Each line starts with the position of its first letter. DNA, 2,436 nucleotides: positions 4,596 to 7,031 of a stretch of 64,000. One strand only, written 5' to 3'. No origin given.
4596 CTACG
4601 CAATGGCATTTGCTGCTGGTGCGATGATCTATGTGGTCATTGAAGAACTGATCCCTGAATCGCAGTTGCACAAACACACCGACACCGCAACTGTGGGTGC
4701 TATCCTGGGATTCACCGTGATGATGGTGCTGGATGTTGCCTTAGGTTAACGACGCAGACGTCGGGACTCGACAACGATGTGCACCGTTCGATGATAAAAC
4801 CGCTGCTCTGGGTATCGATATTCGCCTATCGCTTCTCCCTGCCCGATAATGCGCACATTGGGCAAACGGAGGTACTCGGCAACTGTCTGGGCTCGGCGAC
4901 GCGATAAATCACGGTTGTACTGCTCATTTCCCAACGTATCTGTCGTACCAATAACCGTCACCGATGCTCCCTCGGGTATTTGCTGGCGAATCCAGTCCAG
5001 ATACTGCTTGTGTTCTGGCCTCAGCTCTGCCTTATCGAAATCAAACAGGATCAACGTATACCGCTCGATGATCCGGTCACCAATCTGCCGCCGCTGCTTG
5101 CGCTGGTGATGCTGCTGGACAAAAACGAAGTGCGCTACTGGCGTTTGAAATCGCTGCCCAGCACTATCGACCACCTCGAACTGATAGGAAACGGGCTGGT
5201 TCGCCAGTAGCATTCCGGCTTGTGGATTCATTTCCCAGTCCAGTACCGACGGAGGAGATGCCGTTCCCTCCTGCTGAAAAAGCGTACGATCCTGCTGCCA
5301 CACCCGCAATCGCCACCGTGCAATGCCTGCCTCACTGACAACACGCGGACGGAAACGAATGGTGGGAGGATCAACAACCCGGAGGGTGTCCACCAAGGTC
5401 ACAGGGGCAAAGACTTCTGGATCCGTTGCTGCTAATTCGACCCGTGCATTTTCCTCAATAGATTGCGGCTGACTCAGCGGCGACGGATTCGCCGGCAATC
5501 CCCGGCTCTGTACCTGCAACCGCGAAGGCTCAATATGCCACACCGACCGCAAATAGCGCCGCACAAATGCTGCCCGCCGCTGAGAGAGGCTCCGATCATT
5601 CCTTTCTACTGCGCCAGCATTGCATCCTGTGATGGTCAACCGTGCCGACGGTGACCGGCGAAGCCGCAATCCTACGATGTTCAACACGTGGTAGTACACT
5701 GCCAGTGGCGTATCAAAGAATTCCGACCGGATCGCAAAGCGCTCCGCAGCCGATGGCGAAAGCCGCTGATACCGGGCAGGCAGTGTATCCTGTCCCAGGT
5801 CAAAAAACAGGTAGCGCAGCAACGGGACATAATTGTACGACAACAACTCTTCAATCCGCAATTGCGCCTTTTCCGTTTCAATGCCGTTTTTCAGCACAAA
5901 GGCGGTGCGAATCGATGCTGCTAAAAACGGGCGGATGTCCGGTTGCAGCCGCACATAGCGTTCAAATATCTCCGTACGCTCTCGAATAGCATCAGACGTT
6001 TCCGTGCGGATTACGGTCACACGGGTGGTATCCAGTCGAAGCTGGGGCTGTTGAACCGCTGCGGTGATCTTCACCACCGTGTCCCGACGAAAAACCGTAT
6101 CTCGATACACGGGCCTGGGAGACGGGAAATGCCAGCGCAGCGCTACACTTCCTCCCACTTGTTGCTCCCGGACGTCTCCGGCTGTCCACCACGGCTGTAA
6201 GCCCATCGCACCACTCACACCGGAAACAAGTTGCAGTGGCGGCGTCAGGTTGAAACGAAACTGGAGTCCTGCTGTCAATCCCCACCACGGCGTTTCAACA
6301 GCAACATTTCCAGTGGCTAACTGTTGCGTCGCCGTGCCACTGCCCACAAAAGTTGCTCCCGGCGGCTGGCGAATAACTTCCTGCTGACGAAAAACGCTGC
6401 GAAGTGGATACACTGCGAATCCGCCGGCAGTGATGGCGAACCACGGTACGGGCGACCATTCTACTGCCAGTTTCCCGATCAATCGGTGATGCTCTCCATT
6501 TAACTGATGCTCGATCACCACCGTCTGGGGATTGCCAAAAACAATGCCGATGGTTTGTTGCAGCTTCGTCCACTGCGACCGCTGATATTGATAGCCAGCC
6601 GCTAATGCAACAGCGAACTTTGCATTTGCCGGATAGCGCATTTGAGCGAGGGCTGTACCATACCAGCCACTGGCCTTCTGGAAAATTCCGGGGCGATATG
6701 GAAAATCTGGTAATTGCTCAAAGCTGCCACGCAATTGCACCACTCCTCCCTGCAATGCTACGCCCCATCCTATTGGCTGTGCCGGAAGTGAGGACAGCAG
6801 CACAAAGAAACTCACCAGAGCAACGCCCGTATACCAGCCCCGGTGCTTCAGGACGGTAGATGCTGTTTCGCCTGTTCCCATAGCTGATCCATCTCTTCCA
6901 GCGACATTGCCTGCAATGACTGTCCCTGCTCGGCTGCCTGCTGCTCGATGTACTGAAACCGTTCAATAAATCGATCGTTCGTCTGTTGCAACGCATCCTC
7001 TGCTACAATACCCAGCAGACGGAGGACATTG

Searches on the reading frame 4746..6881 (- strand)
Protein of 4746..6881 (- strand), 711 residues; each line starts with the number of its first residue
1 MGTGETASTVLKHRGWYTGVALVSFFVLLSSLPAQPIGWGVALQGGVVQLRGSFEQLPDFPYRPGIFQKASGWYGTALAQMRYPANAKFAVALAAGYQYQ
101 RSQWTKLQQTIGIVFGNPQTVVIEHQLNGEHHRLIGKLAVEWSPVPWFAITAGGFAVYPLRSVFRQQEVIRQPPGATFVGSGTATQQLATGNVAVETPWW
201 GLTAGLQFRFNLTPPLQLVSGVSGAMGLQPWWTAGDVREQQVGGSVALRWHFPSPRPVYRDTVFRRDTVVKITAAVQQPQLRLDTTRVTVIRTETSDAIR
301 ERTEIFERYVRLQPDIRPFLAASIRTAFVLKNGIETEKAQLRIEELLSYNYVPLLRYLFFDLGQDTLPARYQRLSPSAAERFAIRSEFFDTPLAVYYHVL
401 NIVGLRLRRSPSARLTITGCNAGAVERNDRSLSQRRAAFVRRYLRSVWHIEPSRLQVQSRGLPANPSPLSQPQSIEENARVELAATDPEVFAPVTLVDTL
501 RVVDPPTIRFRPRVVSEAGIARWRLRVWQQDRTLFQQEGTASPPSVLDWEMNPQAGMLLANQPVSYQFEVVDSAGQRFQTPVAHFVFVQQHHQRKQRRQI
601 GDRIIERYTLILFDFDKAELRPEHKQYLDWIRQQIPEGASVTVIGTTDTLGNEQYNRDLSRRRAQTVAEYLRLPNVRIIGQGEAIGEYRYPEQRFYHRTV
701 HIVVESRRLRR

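Call 39: search_protein_families(library=pfam, proteins=[window:4746-6881:-], max_evalue=0.001)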
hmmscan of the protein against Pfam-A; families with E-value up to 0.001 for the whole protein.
window:4746-6881:- (711 aa): 1 family
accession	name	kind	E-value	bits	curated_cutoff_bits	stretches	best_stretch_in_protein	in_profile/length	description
PF00691.25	OmpA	-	3.1e-18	66.4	27.2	2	612-672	1-65/98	OmpA family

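Call 44: find_related_loci(query=A5, collection=metagenome_contigs, flank=6000)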
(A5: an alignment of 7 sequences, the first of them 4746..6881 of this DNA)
Query A5 (711 aa) in metagenome_contigs; peptide patterns used: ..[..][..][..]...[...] (x = any residue, [..] = any of these).
102 stretches matched a pattern; 13 encode a relative of the query (tblastn E <= 1e-3); 13 distinct loci.
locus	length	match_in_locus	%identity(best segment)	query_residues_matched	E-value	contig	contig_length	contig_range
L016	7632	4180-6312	94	1-711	0e+0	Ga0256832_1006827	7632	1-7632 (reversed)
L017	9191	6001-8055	32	16-702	6e-69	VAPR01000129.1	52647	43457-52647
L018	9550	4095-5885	30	113-706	7e-67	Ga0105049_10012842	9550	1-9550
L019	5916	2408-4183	28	119-706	5e-67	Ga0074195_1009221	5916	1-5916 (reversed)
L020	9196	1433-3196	28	121-706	7e-59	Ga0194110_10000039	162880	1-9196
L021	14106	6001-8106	26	22-706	4e-58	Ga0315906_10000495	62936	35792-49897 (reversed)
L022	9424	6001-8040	25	39-706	1e-57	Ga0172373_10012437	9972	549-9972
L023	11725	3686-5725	25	39-706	1e-57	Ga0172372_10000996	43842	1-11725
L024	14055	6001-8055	32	16-702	7e-69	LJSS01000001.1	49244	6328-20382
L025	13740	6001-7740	34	119-702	9e-72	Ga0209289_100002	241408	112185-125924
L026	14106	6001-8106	26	22-706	4e-63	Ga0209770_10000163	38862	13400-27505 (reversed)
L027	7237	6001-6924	24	253-581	7e-13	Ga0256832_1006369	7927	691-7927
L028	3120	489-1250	19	89-339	6e-8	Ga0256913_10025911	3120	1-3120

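Call 49: search_protein_families(library=pfam, proteins=[L025:13225-13524:+], max_evalue=1)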
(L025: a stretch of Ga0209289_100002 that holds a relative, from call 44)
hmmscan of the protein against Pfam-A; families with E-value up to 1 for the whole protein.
L025:13225-13524:+ (100 aa): 0 families

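Call 78: search_protein_families(library=ncbifam, proteins=[window:4746-6881:-], max_evalue=0.01)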
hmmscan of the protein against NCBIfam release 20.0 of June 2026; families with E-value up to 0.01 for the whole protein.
window:4746-6881:- (711 aa): 19 families
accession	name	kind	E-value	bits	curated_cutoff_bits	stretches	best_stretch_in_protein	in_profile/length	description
NF053611.1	YiaD_Gzip_OmpA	equivalog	4.1e-19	69.1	175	2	610-676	103-171/206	YiaD family glycine zipper/OmpA-like lipoprotein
NF053612.1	anchor_PA1041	equivalog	1.3e-17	64.6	250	1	606-672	128-196/236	PA1041 family peptidoglycan-binding anchor lipoprotein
NF045787.1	OmpABordt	equivalog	2e-16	60.2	200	1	611-672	87-150/194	outer membrane protein OmpA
NF008071.1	PRK10808.1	equivalog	4.1e-14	52.7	277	1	611-671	233-297/358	porin OmpA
NF053585.1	OMP_LP_YfiB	equivalog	5.9e-13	49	128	1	611-705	58-161/163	outer membrane lipoprotein YfiB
TIGR02802.1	Pal_lipo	equivalog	4e-11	42.9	125.35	1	611-673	2-66/104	peptidoglycan-associated lipoprotein Pal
NF053613.1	OMP_toxin_LptF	equivalog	8.3e-11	42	400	1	606-671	138-205/256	lipotoxin F family OmpA-related lipoprotein LptF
NF052230.1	T9SS_PorE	exception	1.4e-10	40.1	600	1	611-671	517-579/648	PorE family type IX secretion system protein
TIGR03789.1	pdsO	hypoth_equivalog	1.3e-09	38.1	152.2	2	609-674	139-206/243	sortase-associated OmpA-like protein PdsO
NF047726.1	AutTranAdhPGAsTpgA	equivalog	3.2e-09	36.4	350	1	596-672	141-222/268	trimeric autotransporter adhesin/peptidogylcan-associated protein TpgA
NF008067.1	PRK10802.1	equivalog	4.6e-08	33.1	261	1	597-672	57-132/171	peptidoglycan-associated lipoprotein Pal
NF053607.1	CHU_0125_OmpA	equivalog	2.2e-06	26.5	620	1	610-671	532-595/639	CHU_0125 family OmpA-like outer membrane integrity protein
NF033763.1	exchanger_TraB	exception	3.5e-06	25.3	700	1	636-672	422-458/522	outer membrane exchange protein TraB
NF006508.0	PRK08944.1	subfamily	4.3e-05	22.9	259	0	597-673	170-252/304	MotB family protein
TIGR03350.1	type_VI_ompA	equivalog_domain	6.9e-05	22.8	139.8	0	612-673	33-99/137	type VI secretion system protein TssL, long form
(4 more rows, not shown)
